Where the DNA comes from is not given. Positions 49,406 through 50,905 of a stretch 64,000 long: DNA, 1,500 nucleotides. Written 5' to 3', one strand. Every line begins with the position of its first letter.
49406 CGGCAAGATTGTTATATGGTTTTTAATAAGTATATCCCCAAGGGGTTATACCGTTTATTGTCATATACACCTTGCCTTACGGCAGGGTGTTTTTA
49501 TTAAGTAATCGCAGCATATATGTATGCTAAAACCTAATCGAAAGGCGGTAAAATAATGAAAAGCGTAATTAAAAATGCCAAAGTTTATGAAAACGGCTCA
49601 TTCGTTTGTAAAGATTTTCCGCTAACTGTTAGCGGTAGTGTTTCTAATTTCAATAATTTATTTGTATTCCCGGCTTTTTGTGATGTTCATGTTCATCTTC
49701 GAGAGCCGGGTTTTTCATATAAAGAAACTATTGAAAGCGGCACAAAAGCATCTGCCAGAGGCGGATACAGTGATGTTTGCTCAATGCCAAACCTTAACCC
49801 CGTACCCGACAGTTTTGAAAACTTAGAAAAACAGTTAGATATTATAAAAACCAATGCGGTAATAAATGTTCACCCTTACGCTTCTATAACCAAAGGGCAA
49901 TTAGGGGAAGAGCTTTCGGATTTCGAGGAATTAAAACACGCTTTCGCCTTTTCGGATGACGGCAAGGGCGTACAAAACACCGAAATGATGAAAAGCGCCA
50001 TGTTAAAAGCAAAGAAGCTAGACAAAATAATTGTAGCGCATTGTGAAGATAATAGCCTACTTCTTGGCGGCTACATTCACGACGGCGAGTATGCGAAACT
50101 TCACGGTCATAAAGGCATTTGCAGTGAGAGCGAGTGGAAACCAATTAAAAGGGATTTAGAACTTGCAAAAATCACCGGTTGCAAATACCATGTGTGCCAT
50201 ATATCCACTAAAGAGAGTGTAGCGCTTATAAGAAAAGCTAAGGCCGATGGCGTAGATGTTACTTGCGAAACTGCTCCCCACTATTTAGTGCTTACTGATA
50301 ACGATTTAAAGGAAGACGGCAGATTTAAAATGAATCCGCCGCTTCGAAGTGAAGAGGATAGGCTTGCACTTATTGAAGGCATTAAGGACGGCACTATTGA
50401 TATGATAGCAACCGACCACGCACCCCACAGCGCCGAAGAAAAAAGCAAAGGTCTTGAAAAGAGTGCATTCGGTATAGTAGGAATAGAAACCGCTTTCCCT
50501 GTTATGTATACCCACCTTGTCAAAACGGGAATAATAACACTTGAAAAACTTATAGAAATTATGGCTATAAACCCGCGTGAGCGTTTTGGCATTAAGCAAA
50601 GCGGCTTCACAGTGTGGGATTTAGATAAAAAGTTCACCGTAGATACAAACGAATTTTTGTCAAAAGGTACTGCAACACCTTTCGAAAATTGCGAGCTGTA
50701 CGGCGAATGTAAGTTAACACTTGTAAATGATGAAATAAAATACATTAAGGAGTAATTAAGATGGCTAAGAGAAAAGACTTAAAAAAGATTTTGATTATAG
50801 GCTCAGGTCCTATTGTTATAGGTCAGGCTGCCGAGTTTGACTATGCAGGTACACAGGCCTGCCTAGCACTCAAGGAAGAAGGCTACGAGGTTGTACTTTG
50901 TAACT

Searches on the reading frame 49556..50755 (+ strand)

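Call 101: search_protein_families(library=pfam, proteins=[window:49556-50755:+], max_evalue=0.00001)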
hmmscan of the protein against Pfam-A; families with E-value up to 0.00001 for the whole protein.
window:49556-50755:+ (399 aa): 2 families
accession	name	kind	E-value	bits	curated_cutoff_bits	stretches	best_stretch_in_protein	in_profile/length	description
PF12890.13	DHOase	-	5.4e-25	88.6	21.2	1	37-221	4-142/142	Dihydro-orotase-like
PF01979.26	Amidohydro_1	-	1.2e-19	71.2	25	1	36-349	1-304/345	Amidohydrolase family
